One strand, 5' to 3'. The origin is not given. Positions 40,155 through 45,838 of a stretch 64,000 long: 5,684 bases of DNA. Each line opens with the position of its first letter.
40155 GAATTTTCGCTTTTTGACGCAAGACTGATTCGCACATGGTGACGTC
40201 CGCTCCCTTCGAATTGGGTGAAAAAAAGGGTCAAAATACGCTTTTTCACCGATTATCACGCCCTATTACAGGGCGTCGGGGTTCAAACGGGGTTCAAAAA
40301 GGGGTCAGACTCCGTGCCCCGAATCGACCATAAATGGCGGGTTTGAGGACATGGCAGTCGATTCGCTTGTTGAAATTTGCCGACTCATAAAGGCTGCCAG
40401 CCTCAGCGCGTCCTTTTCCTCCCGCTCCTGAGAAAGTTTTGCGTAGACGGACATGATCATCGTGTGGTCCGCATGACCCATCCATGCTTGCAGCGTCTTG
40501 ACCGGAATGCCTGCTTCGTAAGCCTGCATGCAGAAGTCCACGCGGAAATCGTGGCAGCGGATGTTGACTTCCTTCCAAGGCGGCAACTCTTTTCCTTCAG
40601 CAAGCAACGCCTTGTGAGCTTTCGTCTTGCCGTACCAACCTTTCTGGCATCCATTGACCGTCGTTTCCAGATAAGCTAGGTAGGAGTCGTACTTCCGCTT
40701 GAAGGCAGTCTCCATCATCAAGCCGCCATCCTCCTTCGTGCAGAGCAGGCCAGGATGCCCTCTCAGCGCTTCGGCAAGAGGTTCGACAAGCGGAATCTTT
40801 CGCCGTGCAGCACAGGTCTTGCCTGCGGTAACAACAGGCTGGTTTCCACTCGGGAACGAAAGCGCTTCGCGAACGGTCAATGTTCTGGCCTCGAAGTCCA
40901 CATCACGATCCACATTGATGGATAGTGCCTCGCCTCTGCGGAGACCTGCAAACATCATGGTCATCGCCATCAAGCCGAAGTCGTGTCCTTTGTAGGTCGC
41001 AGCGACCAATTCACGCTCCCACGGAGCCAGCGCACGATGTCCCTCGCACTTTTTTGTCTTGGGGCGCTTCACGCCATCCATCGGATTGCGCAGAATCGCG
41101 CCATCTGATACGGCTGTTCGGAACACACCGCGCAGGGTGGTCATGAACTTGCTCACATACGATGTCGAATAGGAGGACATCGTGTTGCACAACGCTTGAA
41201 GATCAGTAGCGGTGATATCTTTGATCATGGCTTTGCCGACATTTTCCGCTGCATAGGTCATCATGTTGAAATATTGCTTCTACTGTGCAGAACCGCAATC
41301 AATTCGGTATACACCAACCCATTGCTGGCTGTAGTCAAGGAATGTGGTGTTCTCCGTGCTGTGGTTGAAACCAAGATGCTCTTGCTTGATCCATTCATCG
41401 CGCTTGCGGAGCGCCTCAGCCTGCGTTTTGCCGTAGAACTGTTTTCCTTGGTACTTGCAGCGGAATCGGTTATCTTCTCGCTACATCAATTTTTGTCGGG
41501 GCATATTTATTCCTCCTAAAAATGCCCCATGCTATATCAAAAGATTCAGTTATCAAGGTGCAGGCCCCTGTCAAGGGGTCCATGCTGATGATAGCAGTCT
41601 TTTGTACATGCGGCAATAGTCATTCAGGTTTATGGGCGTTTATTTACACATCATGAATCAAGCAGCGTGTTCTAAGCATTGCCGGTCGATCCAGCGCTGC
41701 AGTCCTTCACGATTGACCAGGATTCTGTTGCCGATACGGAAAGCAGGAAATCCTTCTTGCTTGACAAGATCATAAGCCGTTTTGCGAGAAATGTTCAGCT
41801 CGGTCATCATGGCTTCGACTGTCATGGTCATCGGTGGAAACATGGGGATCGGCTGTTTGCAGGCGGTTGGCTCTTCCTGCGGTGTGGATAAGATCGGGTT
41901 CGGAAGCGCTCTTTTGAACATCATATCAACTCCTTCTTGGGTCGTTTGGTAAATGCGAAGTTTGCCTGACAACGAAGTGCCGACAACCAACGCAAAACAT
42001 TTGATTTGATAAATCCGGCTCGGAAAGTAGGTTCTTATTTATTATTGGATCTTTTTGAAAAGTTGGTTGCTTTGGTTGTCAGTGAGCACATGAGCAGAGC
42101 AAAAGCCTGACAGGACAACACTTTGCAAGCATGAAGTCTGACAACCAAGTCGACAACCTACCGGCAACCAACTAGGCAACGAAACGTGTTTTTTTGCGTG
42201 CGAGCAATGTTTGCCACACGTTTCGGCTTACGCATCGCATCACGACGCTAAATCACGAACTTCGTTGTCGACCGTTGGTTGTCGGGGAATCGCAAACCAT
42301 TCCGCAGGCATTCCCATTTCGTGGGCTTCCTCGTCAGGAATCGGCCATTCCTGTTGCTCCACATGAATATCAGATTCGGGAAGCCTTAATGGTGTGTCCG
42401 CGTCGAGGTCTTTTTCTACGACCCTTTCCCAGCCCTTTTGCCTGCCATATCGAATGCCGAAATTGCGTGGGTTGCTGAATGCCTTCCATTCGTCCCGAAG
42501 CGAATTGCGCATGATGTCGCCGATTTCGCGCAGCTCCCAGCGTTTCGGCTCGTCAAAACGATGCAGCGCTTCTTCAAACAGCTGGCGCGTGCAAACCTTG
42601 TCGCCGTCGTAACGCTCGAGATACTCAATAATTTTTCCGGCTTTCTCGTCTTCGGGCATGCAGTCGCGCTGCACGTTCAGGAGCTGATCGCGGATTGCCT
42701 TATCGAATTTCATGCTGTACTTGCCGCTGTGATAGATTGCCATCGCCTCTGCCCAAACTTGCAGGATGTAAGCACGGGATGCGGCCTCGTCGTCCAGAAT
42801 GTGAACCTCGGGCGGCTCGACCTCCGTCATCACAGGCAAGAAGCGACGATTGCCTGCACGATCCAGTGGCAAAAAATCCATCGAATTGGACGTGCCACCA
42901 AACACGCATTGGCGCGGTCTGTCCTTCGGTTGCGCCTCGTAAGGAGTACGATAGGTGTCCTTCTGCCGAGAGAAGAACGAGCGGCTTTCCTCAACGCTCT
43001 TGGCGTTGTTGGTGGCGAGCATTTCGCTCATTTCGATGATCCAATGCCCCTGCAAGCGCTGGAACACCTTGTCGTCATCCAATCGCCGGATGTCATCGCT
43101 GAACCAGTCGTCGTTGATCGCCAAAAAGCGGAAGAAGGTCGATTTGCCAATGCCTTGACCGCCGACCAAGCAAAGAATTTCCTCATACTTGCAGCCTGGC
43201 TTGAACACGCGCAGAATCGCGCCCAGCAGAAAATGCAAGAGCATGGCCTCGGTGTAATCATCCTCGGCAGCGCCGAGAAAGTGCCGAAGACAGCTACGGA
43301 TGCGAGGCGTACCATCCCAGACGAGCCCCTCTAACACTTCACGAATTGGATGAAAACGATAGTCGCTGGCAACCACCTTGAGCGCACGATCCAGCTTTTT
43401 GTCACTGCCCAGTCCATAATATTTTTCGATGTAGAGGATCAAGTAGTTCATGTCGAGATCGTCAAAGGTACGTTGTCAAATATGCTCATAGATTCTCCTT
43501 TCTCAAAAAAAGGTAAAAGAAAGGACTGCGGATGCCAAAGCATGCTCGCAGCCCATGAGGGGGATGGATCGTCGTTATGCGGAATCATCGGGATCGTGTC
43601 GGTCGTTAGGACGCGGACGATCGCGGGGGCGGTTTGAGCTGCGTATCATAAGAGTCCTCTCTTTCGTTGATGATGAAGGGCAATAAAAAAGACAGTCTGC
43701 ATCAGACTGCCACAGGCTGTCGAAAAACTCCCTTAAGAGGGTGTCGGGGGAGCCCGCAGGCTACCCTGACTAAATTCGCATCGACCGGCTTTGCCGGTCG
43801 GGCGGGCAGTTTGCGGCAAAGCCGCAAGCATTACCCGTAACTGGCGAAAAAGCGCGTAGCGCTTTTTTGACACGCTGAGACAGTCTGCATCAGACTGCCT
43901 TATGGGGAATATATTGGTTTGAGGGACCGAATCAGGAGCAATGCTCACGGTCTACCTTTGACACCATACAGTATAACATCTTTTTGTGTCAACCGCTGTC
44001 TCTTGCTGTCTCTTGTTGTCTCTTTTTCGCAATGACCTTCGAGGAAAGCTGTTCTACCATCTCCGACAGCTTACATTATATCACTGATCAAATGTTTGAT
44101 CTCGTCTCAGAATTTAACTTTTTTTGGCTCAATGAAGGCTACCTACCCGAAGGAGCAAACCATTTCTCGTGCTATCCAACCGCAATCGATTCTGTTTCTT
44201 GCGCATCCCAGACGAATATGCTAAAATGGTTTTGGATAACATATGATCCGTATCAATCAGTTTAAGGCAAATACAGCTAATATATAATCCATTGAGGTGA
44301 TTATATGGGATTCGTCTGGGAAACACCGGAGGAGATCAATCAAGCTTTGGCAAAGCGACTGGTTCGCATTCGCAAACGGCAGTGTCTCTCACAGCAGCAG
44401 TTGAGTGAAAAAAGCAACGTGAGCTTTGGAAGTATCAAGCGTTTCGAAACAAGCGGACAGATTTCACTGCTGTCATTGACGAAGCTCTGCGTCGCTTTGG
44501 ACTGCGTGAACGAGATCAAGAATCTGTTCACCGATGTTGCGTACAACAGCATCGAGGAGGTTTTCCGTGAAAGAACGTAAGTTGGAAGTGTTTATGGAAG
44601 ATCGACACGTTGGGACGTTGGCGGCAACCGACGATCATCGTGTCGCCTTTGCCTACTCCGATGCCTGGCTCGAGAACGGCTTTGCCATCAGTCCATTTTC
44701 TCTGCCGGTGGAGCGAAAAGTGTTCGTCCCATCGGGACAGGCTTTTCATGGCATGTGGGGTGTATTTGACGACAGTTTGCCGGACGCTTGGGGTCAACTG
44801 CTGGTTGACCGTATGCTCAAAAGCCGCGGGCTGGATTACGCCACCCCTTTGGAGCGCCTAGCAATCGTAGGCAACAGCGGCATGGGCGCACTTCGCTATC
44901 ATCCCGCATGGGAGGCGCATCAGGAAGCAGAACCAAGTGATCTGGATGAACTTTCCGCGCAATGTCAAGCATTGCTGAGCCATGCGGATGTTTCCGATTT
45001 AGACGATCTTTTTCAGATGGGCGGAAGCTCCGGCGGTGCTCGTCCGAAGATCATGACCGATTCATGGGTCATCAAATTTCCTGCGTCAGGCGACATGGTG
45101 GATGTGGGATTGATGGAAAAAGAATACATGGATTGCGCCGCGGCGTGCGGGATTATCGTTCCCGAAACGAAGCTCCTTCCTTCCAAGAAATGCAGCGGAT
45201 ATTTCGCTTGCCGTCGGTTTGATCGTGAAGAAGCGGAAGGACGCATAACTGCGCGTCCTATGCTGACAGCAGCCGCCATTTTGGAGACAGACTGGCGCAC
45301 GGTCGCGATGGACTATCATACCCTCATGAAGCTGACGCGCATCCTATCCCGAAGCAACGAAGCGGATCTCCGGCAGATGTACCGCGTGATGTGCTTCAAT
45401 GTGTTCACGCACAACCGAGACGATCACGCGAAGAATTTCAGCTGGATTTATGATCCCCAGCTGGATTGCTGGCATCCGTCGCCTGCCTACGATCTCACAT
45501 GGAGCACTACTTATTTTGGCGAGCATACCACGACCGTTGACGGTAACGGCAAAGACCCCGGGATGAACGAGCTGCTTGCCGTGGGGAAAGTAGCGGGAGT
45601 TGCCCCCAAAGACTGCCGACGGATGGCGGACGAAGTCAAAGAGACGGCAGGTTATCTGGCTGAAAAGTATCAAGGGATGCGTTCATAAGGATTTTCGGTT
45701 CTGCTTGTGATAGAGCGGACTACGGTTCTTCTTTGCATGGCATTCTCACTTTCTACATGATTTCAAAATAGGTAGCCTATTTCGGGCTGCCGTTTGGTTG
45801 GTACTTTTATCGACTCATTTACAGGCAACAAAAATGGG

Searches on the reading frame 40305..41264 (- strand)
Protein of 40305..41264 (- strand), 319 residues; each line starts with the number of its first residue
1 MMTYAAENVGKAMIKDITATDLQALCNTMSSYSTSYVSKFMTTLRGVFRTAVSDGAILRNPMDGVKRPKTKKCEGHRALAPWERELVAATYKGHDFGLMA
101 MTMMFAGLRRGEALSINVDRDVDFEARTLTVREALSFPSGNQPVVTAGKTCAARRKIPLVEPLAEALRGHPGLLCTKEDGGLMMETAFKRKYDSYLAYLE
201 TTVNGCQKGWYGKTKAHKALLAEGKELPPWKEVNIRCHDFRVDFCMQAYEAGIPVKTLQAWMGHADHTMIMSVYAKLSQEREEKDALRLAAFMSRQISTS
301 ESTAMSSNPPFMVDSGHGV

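Call 49: search_protein_families(library=pfam, proteins=[window:40305-41264:-], max_evalue=0.001)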
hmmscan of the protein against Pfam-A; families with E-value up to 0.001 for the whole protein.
window:40305-41264:- (319 aa): 1 family
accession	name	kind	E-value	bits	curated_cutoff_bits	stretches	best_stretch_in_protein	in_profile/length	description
PF00589.27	Phage_integrase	-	2.3e-12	47.5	27.1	1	98-280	26-171/172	Phage integrase family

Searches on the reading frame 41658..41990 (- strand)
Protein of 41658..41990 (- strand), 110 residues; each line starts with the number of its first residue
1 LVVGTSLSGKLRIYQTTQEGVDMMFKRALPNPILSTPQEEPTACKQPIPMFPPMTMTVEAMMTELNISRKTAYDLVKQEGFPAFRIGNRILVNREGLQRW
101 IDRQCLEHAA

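Call 49: search_protein_families(library=pfam, proteins=[window:41658-41990:-], max_evalue=0.001)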
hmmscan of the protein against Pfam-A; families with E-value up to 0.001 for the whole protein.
window:41658-41990:- (110 aa): 1 family
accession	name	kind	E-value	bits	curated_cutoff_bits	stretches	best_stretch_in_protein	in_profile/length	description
PF12728.13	HTH_17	-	2.8e-12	47.1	27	1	56-104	2-50/51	Helix-turn-helix domain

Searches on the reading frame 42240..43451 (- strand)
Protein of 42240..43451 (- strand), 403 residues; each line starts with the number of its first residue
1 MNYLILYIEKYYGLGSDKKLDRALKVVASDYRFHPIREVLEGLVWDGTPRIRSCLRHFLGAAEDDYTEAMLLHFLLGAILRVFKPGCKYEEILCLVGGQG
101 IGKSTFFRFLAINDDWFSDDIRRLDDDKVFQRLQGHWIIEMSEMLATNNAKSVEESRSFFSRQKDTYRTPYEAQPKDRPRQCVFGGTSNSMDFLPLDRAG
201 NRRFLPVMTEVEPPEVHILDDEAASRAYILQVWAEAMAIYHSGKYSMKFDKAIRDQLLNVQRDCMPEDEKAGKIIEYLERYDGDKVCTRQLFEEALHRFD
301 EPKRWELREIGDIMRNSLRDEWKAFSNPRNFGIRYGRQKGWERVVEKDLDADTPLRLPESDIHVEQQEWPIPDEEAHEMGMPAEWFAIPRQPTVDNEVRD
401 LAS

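Call 49: search_protein_families(library=pfam, proteins=[window:42240-43451:-], max_evalue=0.001)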
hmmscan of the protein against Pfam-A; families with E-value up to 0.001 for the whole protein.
window:42240-43451:- (403 aa): 2 families
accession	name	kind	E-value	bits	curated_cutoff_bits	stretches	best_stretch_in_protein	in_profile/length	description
PF05272.17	VapE-like_dom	-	5.8e-65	219.2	25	1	40-262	1-213/217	Virulence-associated protein E-like domain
PF19263.5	DUF5906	-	9.1e-06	26.7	27.6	1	95-203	1-114/114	Family of unknown function (DUF5906)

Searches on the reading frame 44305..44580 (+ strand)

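Call 49: search_protein_families(library=pfam, proteins=[window:44305-44580:+], max_evalue=0.001)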
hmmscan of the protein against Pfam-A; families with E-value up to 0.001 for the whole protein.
window:44305-44580:+ (91 aa): 1 family
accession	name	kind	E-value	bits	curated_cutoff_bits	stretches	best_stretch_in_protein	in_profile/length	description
PF01381.28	HTH_3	-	9.9e-06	25.9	23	1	21-67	3-50/55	Helix-turn-helix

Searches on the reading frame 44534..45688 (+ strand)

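Call 49: search_protein_families(library=pfam, proteins=[window:44534-45688:+], max_evalue=0.001)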
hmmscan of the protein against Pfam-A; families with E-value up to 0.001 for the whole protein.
window:44534-45688:+ (384 aa): 2 families
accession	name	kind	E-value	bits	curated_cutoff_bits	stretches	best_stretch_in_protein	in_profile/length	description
PF07804.18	HipA_C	-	3.5e-42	144.9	30.5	1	165-371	2-208/213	HipA-like C-terminal domain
PF13657.11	Couple_hipA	-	7.3e-20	71.8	22.5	1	17-122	1-98/99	HipA N-terminal domain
